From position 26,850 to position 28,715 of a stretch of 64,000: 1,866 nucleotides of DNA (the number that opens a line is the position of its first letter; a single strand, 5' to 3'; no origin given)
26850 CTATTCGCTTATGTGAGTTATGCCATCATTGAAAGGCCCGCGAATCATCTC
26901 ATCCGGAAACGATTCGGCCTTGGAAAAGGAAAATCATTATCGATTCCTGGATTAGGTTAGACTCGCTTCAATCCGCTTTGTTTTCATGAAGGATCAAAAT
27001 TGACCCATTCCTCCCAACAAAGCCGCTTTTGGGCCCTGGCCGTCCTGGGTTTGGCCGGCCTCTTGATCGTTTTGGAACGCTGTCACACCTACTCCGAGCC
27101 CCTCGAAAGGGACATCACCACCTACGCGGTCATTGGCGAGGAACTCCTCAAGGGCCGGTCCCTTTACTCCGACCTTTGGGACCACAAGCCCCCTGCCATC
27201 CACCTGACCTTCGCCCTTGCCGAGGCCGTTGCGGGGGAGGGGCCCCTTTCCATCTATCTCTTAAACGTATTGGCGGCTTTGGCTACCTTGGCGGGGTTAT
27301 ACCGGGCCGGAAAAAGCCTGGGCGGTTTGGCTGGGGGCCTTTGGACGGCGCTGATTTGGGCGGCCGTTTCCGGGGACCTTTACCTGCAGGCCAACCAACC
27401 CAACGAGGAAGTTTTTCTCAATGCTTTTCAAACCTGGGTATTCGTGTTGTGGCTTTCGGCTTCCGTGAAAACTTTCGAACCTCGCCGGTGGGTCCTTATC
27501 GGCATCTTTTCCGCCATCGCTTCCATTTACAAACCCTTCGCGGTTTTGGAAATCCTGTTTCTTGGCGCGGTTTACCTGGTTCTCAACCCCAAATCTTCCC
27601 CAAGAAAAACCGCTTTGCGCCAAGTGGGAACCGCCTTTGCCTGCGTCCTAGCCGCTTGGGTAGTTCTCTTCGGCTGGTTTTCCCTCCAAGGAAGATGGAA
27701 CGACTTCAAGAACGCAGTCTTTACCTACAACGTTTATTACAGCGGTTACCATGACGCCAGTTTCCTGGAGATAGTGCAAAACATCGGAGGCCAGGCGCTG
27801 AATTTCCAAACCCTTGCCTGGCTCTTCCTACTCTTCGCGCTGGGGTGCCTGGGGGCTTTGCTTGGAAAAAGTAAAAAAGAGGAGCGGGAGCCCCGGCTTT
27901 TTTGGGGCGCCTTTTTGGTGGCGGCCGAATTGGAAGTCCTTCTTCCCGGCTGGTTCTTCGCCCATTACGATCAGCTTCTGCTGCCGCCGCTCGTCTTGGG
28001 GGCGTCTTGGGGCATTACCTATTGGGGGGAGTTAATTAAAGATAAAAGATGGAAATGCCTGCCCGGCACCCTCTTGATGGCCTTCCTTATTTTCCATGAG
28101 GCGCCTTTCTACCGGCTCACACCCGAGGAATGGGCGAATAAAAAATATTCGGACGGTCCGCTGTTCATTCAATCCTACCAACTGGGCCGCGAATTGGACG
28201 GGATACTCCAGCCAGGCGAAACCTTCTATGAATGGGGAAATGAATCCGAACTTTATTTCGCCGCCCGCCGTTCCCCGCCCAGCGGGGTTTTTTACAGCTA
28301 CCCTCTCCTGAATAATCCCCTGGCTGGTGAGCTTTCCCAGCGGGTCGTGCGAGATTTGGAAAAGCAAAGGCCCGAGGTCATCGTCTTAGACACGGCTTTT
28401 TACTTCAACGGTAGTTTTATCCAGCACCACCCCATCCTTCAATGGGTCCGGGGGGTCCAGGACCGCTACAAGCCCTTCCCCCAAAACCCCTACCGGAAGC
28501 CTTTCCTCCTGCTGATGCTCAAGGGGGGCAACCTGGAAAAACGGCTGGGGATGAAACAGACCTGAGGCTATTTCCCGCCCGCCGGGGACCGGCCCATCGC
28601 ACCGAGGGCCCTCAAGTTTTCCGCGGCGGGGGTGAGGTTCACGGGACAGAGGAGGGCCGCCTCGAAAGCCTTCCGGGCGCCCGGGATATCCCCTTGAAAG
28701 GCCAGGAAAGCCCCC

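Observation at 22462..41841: Array of six paralogous PMT/TMTC-like GT-C glycosyltransferases with TPR tails, coupled to the hpnCDE squalene genes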

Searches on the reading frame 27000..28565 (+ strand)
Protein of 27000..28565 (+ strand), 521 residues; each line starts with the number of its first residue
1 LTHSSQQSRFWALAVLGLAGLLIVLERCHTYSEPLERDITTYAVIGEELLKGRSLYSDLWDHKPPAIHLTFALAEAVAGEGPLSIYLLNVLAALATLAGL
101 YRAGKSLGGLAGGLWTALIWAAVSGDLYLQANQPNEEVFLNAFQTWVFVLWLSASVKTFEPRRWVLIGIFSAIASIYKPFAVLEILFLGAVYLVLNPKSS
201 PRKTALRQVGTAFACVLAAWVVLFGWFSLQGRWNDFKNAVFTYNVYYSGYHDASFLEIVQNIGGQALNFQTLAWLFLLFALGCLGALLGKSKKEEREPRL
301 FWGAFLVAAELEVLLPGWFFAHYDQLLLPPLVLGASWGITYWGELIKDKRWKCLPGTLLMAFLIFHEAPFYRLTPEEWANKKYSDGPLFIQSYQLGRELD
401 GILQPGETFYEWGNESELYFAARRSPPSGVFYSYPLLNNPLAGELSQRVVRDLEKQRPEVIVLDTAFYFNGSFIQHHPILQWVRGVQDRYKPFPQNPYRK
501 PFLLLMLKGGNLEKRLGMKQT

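Call 4: search_protein_families(library=pfam, proteins=[window:27000-28565:+], max_evalue=1)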
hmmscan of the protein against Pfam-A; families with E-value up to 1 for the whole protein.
window:27000-28565:+ (521 aa): 3 families
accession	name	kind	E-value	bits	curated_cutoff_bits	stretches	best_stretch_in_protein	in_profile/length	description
PF13231.12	PMT_2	-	7.3e-09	36.5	26.1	1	62-219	1-155/160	Dolichyl-phosphate-mannose-protein mannosyltransferase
PF19992.4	DUF6427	-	0.017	14.8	25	1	144-246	93-195/301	Family of unknown function (DUF6427)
PF13273.12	DUF4064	-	0.17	12.6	32.1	1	206-309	8-95/102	Protein of unknown function (DUF4064)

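Call 5: search_protein_families(library=ncbifam, proteins=[window:27000-28565:+], max_evalue=1)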
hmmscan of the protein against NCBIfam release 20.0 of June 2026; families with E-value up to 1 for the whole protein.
window:27000-28565:+ (521 aa): 0 families
